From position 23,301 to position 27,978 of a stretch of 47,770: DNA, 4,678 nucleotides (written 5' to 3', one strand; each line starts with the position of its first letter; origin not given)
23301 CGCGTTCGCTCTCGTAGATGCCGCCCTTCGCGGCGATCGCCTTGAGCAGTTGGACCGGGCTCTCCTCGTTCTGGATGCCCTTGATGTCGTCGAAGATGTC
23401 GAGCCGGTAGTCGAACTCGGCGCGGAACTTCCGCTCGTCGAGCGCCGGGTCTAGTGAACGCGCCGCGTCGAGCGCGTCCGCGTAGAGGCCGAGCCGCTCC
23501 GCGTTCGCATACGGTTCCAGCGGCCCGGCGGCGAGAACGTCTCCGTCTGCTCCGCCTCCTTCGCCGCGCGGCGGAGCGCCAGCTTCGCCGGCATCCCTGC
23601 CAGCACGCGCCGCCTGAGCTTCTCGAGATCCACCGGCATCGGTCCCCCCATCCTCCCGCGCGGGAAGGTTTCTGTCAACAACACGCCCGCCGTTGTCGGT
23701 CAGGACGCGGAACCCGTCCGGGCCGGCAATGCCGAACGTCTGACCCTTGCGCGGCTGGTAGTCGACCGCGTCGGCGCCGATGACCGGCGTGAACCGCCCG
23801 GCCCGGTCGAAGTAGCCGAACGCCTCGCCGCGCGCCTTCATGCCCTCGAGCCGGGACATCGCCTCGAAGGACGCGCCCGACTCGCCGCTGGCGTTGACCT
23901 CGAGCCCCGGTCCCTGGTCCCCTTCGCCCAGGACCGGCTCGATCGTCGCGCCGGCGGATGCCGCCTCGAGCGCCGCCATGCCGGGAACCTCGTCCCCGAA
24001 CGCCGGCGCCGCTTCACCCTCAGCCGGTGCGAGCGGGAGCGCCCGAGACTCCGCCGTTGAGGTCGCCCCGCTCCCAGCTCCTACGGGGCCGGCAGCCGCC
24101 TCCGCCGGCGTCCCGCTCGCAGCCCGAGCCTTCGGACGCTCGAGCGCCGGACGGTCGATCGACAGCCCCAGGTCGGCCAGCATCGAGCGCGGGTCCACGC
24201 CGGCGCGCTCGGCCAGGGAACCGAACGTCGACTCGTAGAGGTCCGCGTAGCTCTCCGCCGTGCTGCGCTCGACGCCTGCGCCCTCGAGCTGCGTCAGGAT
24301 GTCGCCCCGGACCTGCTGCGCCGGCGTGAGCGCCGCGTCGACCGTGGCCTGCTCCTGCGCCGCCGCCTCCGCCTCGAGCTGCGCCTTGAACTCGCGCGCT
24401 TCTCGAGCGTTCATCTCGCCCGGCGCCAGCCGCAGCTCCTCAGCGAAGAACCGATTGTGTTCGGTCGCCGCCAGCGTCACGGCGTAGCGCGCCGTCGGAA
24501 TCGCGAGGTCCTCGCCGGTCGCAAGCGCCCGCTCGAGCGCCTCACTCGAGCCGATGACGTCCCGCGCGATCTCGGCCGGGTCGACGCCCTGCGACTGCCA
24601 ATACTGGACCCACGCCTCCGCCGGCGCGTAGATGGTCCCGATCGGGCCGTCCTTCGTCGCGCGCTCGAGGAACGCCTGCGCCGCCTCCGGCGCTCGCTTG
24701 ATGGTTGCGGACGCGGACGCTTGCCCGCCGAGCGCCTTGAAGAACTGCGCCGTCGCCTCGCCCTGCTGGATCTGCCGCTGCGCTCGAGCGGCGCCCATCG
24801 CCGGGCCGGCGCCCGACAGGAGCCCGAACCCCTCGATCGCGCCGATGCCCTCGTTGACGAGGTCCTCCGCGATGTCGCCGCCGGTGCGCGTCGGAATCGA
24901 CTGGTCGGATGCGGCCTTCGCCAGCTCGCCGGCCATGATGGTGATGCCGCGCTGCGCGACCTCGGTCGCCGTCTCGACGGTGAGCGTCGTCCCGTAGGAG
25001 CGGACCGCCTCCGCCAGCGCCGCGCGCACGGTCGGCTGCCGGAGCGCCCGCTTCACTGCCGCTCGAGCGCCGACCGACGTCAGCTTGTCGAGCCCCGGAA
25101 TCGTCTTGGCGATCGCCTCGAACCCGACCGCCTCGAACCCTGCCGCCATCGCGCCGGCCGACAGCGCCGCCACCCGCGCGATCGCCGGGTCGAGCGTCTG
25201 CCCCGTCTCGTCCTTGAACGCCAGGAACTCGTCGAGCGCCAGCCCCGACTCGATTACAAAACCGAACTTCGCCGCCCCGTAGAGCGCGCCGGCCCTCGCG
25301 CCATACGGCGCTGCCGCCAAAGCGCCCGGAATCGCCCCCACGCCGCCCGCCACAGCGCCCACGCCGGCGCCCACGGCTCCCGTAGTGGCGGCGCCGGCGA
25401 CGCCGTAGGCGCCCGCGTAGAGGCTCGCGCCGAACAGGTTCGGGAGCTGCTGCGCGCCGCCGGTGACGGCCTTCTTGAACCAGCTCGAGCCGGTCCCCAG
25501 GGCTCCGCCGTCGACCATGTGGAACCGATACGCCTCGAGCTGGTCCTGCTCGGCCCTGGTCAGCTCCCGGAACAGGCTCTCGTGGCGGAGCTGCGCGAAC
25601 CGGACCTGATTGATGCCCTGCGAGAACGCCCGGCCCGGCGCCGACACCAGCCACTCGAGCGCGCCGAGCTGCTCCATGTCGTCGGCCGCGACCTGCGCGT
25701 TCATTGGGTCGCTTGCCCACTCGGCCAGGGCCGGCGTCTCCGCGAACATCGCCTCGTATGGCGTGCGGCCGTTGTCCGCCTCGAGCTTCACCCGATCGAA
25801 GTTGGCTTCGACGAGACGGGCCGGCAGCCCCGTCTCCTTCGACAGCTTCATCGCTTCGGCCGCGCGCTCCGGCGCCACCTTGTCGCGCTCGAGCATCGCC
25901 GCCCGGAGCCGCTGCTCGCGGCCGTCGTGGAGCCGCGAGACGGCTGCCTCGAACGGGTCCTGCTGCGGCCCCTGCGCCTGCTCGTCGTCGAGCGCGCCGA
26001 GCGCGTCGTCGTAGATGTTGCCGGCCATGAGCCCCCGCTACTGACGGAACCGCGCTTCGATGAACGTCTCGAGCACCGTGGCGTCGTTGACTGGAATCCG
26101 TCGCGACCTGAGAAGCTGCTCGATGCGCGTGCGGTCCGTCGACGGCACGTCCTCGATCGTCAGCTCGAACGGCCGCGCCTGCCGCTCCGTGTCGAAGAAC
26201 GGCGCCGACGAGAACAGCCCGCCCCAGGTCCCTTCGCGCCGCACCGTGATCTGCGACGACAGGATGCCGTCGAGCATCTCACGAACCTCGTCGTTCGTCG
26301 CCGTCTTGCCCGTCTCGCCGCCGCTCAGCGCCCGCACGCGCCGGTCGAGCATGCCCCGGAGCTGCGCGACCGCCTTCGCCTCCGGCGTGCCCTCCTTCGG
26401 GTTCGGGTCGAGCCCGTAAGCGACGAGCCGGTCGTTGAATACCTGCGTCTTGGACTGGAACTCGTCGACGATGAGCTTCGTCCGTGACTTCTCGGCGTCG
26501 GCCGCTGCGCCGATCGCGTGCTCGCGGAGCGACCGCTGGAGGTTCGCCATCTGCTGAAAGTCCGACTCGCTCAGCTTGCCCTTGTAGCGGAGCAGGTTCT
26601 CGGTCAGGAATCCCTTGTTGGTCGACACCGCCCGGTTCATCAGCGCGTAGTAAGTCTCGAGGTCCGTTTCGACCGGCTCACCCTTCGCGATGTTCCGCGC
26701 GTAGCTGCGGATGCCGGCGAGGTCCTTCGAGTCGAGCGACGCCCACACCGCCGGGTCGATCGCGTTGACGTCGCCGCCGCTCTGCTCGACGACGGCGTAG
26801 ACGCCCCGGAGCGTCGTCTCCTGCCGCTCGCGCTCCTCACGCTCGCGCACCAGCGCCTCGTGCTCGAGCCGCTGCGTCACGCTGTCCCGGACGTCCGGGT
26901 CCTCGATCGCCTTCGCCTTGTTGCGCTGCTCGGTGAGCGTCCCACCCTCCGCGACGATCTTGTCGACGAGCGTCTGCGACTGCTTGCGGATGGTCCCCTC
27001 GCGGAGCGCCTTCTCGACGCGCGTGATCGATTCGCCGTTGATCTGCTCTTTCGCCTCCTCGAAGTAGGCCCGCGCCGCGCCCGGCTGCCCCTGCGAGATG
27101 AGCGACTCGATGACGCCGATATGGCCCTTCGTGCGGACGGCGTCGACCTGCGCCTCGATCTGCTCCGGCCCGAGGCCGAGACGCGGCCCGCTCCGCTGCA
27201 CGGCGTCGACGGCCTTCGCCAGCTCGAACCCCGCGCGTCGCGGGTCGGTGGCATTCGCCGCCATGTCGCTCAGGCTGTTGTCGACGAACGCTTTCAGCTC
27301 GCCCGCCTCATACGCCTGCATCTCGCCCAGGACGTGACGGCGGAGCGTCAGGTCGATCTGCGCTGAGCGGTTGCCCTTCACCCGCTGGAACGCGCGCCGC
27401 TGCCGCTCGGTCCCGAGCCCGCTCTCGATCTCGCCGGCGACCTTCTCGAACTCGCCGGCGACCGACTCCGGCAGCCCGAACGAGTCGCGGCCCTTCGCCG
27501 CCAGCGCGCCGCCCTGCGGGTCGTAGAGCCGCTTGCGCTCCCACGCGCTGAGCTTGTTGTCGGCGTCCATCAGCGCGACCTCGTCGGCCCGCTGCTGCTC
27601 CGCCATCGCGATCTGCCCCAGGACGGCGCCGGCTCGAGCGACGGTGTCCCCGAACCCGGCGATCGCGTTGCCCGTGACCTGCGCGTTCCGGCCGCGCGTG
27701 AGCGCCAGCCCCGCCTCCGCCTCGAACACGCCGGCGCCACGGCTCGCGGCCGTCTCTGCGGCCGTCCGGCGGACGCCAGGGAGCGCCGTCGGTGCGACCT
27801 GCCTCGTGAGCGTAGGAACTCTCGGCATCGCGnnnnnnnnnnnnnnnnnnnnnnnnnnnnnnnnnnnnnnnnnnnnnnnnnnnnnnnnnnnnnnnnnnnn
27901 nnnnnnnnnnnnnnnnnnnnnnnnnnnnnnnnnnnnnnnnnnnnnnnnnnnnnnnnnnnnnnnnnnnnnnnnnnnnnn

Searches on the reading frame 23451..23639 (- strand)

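Call 85: search_protein_families(library=pfam, proteins=[window:23451-23639:-], max_evalue=0.1)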
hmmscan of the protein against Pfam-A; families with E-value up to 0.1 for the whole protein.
window:23451-23639:- (62 aa): 1 family
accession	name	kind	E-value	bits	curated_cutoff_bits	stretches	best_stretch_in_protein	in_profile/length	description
PF08990.16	Docking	-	0.024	14.8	20.9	0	21-32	9-20/29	Erythronolide synthase docking domain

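Call 87: search_protein_families(library=ncbifam, proteins=[window:23451-23639:-], max_evalue=0.1)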
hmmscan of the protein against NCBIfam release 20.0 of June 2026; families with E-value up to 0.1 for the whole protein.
window:23451-23639:- (62 aa): 0 families

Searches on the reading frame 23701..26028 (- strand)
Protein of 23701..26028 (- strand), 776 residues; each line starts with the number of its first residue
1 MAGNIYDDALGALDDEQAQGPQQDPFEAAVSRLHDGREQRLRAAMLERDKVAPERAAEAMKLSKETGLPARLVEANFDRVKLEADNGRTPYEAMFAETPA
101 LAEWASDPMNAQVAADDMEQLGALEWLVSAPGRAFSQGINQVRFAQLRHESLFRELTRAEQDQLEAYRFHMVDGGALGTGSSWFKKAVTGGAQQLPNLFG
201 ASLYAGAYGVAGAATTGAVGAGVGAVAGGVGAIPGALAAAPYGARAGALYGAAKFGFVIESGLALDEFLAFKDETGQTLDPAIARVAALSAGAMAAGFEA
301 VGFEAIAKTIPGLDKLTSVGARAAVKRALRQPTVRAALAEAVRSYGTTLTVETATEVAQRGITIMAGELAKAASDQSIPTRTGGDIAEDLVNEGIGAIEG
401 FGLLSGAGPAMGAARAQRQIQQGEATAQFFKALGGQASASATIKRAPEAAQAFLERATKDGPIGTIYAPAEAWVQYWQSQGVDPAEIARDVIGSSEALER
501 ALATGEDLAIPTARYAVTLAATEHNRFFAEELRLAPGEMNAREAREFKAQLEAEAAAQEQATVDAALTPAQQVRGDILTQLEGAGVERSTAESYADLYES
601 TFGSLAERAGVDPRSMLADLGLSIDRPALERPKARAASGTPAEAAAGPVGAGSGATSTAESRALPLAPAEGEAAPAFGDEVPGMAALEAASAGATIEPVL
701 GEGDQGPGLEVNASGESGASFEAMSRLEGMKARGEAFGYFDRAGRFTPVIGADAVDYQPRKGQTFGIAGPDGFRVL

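Call 37: find_homologous_proteins(query=window:23701-26028:-, max_evalue=1e-10)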
Query window:23701-26028:- (776 aa): 3 proteins with E <= 1e-10 among 8000 candidates.
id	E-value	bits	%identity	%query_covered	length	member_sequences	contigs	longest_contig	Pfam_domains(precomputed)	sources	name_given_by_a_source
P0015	2.8e-221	755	69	67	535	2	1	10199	PF18834.7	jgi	-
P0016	1.5e-149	518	46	83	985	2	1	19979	PF18834.7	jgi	jgi:hypothetical protein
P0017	2.4e-118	415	56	48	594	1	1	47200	PF18834.7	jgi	jgi:hypothetical protein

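Call 38: find_encoding_contigs(protein=P0017, flank=6000, max_places=2)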
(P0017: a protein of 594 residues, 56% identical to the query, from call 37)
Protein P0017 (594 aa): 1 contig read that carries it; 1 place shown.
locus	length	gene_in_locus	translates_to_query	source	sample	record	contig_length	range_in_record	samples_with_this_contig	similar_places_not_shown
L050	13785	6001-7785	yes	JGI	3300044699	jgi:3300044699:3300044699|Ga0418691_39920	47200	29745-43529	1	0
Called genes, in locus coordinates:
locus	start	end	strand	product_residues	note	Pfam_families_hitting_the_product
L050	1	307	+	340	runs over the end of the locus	-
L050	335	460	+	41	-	-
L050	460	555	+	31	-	-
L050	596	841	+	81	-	-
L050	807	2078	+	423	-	PF02839:CBM_5_12 (faint)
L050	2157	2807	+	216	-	-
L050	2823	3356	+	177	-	-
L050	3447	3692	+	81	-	PF21628:Gp10-like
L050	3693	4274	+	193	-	PF24072:T7_gp14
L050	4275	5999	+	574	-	-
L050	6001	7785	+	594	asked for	PF18834:LPD22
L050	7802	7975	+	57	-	-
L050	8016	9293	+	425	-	-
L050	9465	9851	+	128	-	-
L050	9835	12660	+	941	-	PF13508:Acetyltransf_7 (weak), PF13673:Acetyltransf_10 (faint), PF18760:ART-PolyVal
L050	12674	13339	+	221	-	-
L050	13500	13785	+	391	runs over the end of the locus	-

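Call 39: find_encoding_contigs(protein=P0016, flank=6000, max_places=2)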
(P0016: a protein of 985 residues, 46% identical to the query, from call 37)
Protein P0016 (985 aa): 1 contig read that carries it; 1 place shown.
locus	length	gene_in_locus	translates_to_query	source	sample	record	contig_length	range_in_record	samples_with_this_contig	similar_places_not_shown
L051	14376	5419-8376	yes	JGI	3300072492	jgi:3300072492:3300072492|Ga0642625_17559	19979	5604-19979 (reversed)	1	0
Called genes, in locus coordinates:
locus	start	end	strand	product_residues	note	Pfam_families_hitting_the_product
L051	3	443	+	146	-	?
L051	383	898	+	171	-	-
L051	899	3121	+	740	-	-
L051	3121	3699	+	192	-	-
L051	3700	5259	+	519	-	-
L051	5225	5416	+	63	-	-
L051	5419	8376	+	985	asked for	PF18834:LPD22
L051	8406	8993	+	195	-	-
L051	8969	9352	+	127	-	-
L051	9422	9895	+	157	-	-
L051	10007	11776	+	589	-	-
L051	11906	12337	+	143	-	PF23140:Gp80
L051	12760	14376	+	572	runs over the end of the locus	-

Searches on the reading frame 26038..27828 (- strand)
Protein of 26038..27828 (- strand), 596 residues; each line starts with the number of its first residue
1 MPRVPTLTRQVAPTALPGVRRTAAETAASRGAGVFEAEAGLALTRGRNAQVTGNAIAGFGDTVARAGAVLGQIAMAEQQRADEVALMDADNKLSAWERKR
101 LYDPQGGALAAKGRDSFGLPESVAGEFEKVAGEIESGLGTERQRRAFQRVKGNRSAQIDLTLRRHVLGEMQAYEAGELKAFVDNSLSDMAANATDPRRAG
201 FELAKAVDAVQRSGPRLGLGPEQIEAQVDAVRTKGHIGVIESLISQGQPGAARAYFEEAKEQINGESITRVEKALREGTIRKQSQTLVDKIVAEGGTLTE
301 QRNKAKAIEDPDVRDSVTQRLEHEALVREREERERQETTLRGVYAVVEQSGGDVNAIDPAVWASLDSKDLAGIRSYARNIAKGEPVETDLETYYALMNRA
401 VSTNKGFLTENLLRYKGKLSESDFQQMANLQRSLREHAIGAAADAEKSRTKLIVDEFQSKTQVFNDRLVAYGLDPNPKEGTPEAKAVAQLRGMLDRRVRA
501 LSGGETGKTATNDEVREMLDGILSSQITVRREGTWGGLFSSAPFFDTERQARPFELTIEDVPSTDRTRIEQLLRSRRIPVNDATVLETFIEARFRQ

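Call 41: find_homologous_proteins(query=window:26038-27828:-, max_evalue=1e-20)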
Query window:26038-27828:- (596 aa): 130 proteins with E <= 1e-20 among 8000 candidates; the best 120 are listed.
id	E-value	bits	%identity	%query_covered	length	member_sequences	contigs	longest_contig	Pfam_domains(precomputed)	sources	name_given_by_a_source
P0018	0.0e+0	1235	96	100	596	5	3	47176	-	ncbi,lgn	-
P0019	0.0e+0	1164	90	100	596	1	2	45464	-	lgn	-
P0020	0.0e+0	1139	87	100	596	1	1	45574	-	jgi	jgi:hypothetical protein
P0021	0.0e+0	1114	85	100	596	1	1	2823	-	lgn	-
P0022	0.0e+0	1095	84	100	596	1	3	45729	-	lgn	-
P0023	0.0e+0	1054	81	100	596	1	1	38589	-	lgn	-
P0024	9.0e-285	964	75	100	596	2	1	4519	-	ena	-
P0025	4.4e-252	856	66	100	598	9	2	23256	-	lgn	-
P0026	2.0e-249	847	66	100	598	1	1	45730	-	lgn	-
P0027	1.9e-245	834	65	100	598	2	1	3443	-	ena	-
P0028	2.1e-228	778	62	100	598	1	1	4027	-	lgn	-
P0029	2.3e-228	778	62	95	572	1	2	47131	-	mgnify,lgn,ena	mgnify:CR=1 FL=1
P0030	6.1e-223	760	66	88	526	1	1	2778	-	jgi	jgi:hypothetical protein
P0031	9.1e-172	591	51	100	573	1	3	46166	-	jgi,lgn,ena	-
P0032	1.2e-159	551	48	99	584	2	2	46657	-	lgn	-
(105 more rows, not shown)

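Call 42: find_encoding_contigs(protein=P0019, flank=10000, max_places=1)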
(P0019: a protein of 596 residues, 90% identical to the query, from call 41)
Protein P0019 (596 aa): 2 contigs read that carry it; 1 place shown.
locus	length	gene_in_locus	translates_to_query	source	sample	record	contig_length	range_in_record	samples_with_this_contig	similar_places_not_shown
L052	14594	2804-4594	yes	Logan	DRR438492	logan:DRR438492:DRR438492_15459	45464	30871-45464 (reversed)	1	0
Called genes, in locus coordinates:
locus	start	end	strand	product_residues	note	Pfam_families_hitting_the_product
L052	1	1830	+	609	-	?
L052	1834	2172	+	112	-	PF21628:Gp10-like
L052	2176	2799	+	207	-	-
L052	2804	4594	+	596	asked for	-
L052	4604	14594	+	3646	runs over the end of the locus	PF18834:LPD22, PF18760:ART-PolyVal, PF13151:DUF3990 (faint), PF18760:ART-PolyVal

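Call 43: find_encoding_contigs(protein=P0023, flank=10000, max_places=1)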
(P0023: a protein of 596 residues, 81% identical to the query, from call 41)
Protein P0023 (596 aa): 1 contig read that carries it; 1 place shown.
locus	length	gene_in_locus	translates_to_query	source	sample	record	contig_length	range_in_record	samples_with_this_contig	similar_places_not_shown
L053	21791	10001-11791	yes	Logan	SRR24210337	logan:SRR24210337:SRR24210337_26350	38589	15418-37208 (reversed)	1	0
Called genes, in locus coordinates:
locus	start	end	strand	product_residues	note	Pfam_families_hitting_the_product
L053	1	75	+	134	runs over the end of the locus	PF25181:Phage_Bbp19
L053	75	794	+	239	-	-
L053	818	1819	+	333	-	PF20911:GP7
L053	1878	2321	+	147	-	PF21190:Bbp16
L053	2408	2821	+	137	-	-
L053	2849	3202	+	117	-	-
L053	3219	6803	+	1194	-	-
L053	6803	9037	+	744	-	-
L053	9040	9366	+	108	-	PF21628:Gp10-like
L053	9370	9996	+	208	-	-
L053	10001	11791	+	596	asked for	-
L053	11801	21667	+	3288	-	PF18834:LPD22, PF18760:ART-PolyVal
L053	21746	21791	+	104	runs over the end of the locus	-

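Call 44: find_encoding_contigs(protein=P0022, flank=10000, max_places=1)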
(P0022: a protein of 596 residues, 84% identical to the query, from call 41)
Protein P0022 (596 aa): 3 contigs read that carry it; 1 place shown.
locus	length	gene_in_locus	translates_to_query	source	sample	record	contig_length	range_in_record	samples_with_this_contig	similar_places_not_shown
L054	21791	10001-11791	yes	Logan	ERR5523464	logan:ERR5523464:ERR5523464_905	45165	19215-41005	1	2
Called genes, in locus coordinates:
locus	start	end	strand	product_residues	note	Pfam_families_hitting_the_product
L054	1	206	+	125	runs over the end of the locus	PF25181:Phage_Bbp19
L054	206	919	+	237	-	-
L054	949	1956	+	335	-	PF20911:GP7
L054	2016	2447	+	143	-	PF21190:Bbp16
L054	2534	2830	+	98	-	-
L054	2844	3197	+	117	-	-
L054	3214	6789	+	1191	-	-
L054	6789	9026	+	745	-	-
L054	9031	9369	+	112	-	PF21628:Gp10-like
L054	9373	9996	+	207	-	-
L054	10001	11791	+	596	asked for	-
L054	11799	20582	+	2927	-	PF18834:LPD22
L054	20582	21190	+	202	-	-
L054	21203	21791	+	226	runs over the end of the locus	-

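Call 45: find_encoding_contigs(protein=P0026, flank=10000, max_places=1)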
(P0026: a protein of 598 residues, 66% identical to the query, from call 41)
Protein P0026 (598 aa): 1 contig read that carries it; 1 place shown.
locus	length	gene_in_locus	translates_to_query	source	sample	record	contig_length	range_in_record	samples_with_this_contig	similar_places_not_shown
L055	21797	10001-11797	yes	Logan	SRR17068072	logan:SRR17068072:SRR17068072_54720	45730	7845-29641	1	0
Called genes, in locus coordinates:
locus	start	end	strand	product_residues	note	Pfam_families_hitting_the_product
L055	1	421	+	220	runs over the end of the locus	-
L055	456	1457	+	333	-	PF20911:GP7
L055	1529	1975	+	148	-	PF21190:Bbp16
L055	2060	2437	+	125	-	-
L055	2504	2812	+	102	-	-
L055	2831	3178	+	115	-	-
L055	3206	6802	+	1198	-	-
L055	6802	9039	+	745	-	-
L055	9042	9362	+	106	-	PF21628:Gp10-like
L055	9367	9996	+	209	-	-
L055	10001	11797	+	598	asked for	-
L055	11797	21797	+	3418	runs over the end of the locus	PF18834:LPD22, PF18760:ART-PolyVal, PF13151:DUF3990 (faint), PF18760:ART-PolyVal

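Call 70: find_related_loci(query=A2, collection=genome_contigs, flank=10000)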
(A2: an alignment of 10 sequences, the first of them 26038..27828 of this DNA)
Query A2 (596 aa) in genome_contigs; peptide patterns used: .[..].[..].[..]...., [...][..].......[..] (x = any residue, [..] = any of these).
23 stretches matched a pattern; 1 encode a relative of the query (tblastn E <= 1e-3); 1 distinct loci.
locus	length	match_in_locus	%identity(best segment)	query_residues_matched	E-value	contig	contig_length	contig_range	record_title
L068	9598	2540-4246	44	9-596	1e-141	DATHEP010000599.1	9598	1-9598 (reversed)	MAG TPA_asm: Conexibacter sp. isolate SMAG_U12424 k141_587839, whole genome shotgun sequence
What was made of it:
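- On Sigma-70-type (housekeeping) bacterial promoter: The host is unknown (call 70).
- Closest known: Lambdoid OR/OL operators. Different: No integrase and no evidence of a prophage state (call 70).
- No transcription data exist and the host is unknown (call 70).
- Tried and rejected: Host and lysogeny: the GTDB genome scan found only a 9.6-kb contig from a metagenome-assembled genome labelled Conexibacter (call 70).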
